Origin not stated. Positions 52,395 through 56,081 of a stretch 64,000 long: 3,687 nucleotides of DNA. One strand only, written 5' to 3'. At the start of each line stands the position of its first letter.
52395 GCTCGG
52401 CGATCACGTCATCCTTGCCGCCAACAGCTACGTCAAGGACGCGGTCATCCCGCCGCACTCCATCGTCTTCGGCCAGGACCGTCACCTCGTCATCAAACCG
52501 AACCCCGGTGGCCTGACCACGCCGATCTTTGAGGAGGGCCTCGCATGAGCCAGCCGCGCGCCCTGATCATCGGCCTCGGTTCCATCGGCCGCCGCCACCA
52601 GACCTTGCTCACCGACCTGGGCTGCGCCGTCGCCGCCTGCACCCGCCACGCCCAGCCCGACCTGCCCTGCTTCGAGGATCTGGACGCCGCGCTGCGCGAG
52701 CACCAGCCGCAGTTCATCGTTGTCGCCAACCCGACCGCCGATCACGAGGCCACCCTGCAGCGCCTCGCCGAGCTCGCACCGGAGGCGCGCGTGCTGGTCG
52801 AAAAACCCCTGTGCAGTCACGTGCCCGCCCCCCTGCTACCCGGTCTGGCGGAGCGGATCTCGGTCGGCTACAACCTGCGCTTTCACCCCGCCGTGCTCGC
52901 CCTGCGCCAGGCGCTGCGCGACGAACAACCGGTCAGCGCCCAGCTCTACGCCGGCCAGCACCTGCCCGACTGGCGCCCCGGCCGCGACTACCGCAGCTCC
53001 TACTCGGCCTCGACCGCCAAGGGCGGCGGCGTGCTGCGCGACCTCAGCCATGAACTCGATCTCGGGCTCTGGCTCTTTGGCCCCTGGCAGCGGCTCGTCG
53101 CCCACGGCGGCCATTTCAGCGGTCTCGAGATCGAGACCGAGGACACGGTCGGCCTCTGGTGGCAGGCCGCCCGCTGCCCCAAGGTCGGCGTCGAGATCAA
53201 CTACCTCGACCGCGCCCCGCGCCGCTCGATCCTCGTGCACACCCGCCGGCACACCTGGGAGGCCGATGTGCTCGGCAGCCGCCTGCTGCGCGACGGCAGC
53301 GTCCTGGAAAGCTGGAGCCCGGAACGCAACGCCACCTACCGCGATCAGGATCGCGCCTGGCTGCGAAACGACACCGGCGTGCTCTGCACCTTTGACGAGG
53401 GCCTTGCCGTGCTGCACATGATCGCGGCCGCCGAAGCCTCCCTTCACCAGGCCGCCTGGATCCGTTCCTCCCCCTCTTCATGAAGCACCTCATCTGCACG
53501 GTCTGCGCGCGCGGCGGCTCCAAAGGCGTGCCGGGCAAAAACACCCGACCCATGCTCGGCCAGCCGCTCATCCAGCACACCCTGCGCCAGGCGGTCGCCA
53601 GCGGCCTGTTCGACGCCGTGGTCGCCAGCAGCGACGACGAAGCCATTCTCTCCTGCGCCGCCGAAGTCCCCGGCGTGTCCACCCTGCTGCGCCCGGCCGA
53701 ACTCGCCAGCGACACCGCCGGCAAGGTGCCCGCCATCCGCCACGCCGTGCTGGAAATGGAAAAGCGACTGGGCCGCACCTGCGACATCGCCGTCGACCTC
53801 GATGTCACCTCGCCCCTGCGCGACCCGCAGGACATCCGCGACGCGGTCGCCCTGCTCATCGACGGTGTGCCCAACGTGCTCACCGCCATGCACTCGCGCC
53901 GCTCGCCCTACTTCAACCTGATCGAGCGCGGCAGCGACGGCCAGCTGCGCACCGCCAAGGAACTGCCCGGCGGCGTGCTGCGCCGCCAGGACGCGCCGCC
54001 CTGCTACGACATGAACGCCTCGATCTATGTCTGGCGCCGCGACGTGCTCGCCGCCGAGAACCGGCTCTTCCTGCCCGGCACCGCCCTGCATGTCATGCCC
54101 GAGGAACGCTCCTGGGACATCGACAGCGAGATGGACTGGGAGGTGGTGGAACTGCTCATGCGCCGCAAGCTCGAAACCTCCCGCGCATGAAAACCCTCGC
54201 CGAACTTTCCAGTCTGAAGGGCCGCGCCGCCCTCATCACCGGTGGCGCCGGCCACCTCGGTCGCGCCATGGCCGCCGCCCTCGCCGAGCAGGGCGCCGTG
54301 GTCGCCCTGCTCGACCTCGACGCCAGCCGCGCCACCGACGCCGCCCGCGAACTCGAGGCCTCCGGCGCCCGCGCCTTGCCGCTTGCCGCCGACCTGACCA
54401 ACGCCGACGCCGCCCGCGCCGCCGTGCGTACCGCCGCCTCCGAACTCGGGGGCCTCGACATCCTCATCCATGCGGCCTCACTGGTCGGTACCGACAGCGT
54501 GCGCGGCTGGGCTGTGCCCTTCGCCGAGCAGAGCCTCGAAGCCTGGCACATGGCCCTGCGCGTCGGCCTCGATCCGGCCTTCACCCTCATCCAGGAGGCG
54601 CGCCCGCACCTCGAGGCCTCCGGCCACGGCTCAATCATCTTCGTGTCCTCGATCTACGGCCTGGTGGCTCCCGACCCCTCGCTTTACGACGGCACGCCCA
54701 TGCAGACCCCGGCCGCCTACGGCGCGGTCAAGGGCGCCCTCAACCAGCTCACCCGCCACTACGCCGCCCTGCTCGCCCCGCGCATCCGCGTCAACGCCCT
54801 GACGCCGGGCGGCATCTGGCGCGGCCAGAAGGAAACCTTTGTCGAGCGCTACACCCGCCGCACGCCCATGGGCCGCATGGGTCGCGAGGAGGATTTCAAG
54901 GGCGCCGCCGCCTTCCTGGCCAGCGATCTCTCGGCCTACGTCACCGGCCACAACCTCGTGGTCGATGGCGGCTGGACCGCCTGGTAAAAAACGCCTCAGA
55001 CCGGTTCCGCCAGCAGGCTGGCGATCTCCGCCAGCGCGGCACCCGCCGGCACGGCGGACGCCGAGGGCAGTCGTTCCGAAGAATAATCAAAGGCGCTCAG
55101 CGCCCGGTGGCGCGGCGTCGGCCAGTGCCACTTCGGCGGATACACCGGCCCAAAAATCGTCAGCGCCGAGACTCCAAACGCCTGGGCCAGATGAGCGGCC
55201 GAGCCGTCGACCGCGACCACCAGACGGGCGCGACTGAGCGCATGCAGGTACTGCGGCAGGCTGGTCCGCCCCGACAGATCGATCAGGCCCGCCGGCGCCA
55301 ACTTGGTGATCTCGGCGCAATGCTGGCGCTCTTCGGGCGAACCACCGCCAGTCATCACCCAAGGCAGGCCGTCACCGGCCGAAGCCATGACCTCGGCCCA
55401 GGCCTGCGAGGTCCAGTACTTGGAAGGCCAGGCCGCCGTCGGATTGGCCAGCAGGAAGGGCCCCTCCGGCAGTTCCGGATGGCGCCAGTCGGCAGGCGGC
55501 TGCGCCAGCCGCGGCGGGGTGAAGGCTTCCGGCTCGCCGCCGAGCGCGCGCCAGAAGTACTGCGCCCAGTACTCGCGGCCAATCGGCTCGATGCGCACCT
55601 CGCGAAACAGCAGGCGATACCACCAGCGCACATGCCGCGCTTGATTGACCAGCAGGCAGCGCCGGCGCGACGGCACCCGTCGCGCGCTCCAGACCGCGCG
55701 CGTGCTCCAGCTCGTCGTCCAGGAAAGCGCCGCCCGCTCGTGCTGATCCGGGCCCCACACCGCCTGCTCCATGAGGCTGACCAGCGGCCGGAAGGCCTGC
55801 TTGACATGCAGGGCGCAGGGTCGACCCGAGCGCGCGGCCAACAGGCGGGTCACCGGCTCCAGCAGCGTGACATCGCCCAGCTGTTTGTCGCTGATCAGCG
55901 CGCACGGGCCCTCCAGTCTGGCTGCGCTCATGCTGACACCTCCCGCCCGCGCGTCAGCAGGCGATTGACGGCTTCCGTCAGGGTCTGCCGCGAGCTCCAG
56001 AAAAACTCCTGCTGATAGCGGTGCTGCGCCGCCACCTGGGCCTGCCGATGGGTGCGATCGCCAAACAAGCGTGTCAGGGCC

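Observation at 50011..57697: Two collinear ~590-aa paralogues of unknown family embedded in the nonulosonic acid locus: candidate novel (non)ulosonic-acid transferases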

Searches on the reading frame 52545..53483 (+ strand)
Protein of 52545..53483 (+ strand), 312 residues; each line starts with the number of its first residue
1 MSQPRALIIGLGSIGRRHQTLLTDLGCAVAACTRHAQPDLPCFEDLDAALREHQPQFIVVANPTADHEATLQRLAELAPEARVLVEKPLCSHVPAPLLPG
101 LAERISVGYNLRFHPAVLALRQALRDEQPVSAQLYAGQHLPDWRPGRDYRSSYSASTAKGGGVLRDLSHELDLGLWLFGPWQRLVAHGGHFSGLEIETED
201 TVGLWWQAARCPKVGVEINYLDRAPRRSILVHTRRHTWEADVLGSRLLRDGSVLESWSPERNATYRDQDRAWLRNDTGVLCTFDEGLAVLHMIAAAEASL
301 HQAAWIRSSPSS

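Call 4: search_protein_families(library=pfam, proteins=[window:52545-53483:+], max_evalue=1)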
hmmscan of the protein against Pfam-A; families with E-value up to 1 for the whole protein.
window:52545-53483:+ (312 aa): 5 families
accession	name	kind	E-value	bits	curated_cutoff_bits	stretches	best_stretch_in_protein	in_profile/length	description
PF01408.29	GFO_IDH_MocA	-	1.9e-07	32.2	24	1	6-93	3-99/120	Oxidoreductase family, NAD-binding Rossmann fold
PF22725.1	GFO_IDH_MocA_C3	-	1e-06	29.2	27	1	142-220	25-104/124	GFO/IDH/MocA C-terminal domain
PF02894.22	GFO_IDH_MocA_C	-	8.6e-05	22.9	22.9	1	156-190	35-70/218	Oxidoreductase family, C-terminal alpha/beta domain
PF02826.25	2-Hacid_dh_C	-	0.00036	20.4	25.1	1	5-66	38-103/178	D-isomer specific 2-hydroxyacid dehydrogenase, NAD binding domain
PF02558.23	ApbA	-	0.19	11.8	22.2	1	7-39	2-34/150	Ketopantoate reductase PanE/ApbA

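Call 5: search_protein_families(library=ncbifam, proteins=[window:52545-53483:+], max_evalue=0.1)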
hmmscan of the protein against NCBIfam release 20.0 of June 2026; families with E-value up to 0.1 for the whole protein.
window:52545-53483:+ (312 aa): 2 families
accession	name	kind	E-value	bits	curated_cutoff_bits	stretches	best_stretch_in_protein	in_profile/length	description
TIGR04380.1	myo_inos_iolG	equivalog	1.6e-05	24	355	1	8-189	6-197/330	inositol 2-dehydrogenase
NF040723.1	UDP-GlcNAcDh_Arch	equivalog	0.088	12.3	450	0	43-126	50-135/302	UDP-N-acetylglucosamine 3-dehydrogenase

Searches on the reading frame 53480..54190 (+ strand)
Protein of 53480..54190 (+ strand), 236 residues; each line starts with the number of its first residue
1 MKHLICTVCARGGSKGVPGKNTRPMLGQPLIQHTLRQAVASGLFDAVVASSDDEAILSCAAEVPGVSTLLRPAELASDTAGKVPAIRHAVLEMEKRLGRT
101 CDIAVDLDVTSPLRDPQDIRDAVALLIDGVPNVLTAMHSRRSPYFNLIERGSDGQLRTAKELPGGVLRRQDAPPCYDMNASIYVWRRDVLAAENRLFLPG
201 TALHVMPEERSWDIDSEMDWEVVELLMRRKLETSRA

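Call 4: search_protein_families(library=pfam, proteins=[window:53480-54190:+], max_evalue=1)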
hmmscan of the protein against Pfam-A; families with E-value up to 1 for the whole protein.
window:53480-54190:+ (236 aa): 2 families
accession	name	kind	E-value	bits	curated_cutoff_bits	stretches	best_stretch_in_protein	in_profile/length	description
PF02348.25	CTP_transf_3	-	1.6e-16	61.3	22.6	1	6-125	2-113/217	Cytidylyltransferase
PF19803.4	DUF6286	-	0.061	14.2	35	1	72-124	40-85/108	Family of unknown function (DUF6286)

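Call 5: search_protein_families(library=ncbifam, proteins=[window:53480-54190:+], max_evalue=0.1)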
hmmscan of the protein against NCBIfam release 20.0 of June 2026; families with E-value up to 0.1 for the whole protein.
window:53480-54190:+ (236 aa): 6 families
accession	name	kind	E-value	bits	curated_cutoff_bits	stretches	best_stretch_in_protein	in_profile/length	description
TIGR03584.1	PseF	equivalog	1.7e-31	109.6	205.7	1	5-227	1-220/222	pseudaminic acid cytidylyltransferase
NF003950.0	PRK05450.1-3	subfamily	1.8e-08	34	234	1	5-127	4-118/248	3-deoxy-manno-octulosonate cytidylyltransferase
NF003952.0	PRK05450.1-5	subfamily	4.8e-08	32.5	193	1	5-137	4-128/250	3-deoxy-manno-octulosonate cytidylyltransferase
NF009905.0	PRK13368.1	subfamily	5.5e-07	29.2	255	1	4-139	3-128/243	3-deoxy-manno-octulosonate cytidylyltransferase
NF003948.0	PRK05450.1-1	equivalog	5.4e-05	22.5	281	1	4-136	6-130/248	3-deoxy-manno-octulosonate cytidylyltransferase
TIGR00466.1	kdsB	equivalog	0.00013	21.4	155.2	1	6-80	5-77/241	3-deoxy-manno-octulosonate cytidylyltransferase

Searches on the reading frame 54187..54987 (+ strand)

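Call 4: search_protein_families(library=pfam, proteins=[window:54187-54987:+], max_evalue=1)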
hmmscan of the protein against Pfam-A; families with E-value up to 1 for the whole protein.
window:54187-54987:+ (266 aa): 19 families
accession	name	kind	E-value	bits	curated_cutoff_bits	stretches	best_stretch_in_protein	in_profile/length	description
PF13561.12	adh_short_C2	-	8.7e-47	160.1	27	1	24-264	8-236/236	Enoyl-(Acyl carrier protein) reductase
PF00106.31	adh_short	-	2.2e-36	125.6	26.6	1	14-210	2-182/195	short chain dehydrogenase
PF08659.16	KR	-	9e-11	42.4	22.6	1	16-105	4-97/180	KR domain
PF01370.27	Epimerase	-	4.7e-09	36.4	20.9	1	15-194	1-158/240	NAD dependent epimerase/dehydratase family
PF16363.11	GDP_Man_Dehyd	-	0.00024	21.1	27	1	16-81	1-72/332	GDP-mannose 4,6 dehydratase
PF02737.24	3HCDH_N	-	0.0008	19.8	22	1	20-84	6-73/180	3-hydroxyacyl-CoA dehydrogenase, NAD binding domain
PF04321.23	RmlD_sub_bind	-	0.011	15.3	27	1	16-79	4-70/287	RmlD substrate binding domain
PF01073.25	3Beta_HSD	-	0.011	15.2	22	1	16-100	1-77/280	3-beta hydroxysteroid dehydrogenase/isomerase family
PF00291.31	PALP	-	0.032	14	35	1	8-86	50-124/295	Pyridoxal-phosphate dependent enzyme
PF03435.24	Sacchrp_dh_NADP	-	0.041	14.7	25.1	1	20-97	5-76/129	Saccharopine dehydrogenase NADP binding domain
PF13460.12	NAD_binding_10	-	0.042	14.1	27.2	1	19-93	1-64/184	NAD(P)H-binding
PF03446.21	NAD_binding_2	-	0.068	13.6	21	1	20-62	6-44/161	NAD binding domain of 6-phosphogluconate dehydrogenase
PF13649.12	Methyltransf_25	-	0.086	14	27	0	20-80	7-65/97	Methyltransferase domain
PF03807.23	F420_oxidored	-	0.096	13.7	21.6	1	17-77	5-58/94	NADP oxidoreductase coenzyme F420-dependent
PF00670.27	AdoHcyase_NAD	-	0.15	12.6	27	1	10-54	21-64/162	S-adenosyl-L-homocysteine hydrolase, NAD binding domain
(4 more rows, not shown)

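Call 5: search_protein_families(library=ncbifam, proteins=[window:54187-54987:+], max_evalue=0.1)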
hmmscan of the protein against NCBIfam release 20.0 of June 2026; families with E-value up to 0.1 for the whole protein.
window:54187-54987:+ (266 aa): 243 families (the best 25 are shown)
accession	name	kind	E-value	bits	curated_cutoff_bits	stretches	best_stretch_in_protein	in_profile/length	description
NF006070.0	PRK08213.1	subfamily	9.6e-51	172.8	279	1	2-265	2-258/259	gluconate 5-dehydrogenase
NF006619.0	PRK09186.1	equivalog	4e-49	167.5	255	1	10-264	2-255/256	oxidoreductase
NF005559.1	PRK07231.1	subfamily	1.4e-47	162.3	215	1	10-264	2-248/249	glucose 1-dehydrogenase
NF004791.0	PRK06138.1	equivalog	2.3e-42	145.1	312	1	9-266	2-252/252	SDR family oxidoreductase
NF009468.0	PRK12826.1-4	equivalog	3e-42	145.1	318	1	8-263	3-247/256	SDR family oxidoreductase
NF004198.0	PRK05653.1-3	equivalog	2.7e-41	141.7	296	1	8-263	3-246/248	3-oxoacyl-ACP reductase FabG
NF009466.0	PRK12826.1-2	subfamily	3.6e-39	134.7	222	1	13-263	4-244/248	3-oxoacyl-ACP reductase FabG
NF004778.0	PRK06124.1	equivalog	3.7e-39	134.7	303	1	7-265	6-254/256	SDR family oxidoreductase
NF052558.1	MBtsdlDhBudC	equivalog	1.3e-38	133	270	1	11-266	2-244/250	meso-2,3-butanediol dehydrogenase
NF005873.0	PRK07814.1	equivalog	2.4e-38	132.1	346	1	9-264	7-252/263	SDR family oxidoreductase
NF004202.0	PRK05653.2-2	equivalog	3.5e-38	131.6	333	1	8-262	3-246/259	3-oxoacyl-ACP reductase FabG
NF005681.0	PRK07478.1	subfamily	2e-36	125.7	267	1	8-263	2-249/254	SDR family oxidoreductase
NF005853.0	PRK07774.1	equivalog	3.1e-36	125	303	1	9-264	3-247/250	SDR family oxidoreductase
NF005711.0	PRK07523.1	subfamily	3.9e-36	124.9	413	1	6-265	4-253/255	SDR family oxidoreductase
NF004774.0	PRK06114.1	equivalog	7.8e-36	123.7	360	1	6-266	10-262/262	SDR family oxidoreductase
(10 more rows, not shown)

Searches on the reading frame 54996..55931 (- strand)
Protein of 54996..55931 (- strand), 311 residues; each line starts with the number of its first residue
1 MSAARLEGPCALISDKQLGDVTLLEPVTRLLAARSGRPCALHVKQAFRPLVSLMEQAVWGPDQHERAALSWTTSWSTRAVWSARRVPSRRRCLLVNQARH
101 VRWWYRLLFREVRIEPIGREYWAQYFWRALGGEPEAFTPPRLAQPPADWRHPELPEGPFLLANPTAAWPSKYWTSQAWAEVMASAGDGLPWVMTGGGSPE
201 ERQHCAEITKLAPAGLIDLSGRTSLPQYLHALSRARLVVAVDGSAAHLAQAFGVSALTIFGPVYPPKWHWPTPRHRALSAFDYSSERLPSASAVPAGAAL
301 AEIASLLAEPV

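Call 4: search_protein_families(library=pfam, proteins=[window:54996-55931:-], max_evalue=1)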
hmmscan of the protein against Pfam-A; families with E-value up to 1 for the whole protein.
window:54996-55931:- (311 aa): 1 family
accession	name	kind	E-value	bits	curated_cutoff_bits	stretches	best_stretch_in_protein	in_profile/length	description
PF01075.23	Glyco_transf_9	-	9e-17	61.6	22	1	156-279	104-228/247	Glycosyltransferase family 9 (heptosyltransferase)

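Call 5: search_protein_families(library=ncbifam, proteins=[window:54996-55931:-], max_evalue=0.1)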
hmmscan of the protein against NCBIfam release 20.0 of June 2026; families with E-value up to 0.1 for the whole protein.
window:54996-55931:- (311 aa): 6 families
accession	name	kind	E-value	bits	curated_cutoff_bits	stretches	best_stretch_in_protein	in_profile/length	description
TIGR02201.1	heptsyl_trn_III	equivalog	2.4e-13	49.9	170.2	1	142-285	160-311/344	putative lipopolysaccharide heptosyltransferase III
TIGR02193.1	heptsyl_trn_I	equivalog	1.4e-08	34.3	185.3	1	167-276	190-297/320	lipopolysaccharide heptosyltransferase I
NF008204.0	PRK10964.1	equivalog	2.1e-07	30.4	437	1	167-265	188-284/322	lipopolysaccharide heptosyltransferase RfaC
NF007742.0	PRK10422.1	equivalog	2.6e-07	29.8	467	1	160-283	186-311/352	lipopolysaccharide core heptosyltransferase RfaQ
TIGR02195.1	heptsyl_trn_II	equivalog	6.1e-06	25.6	134.6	1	169-265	187-287/339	lipopolysaccharide heptosyltransferase II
NF008162.0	PRK10916.1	equivalog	0.054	12.7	569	1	197-265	220-292/348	ADP-heptose--LPS heptosyltransferase RfaF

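Call 72: search_solved_structures(query=window:54996-55931:-, max_evalue=0.01)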
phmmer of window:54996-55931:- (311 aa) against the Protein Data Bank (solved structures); distinct sequences matched with E-value up to 0.01: 3.
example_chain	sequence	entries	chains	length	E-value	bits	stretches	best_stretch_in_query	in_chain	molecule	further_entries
2gt1_A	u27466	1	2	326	0.00012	24.4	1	168-265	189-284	Lipopolysaccharide heptosyltransferase-1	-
6dfe_A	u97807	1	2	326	0.00012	24.4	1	168-265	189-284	ADP-heptose--LPS heptosyltransferase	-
2h1f_A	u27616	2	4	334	0.00013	24.3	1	168-265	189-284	Lipopolysaccharide heptosyltransferase-1 | Lipopolysaccharide heptosyltransferase 1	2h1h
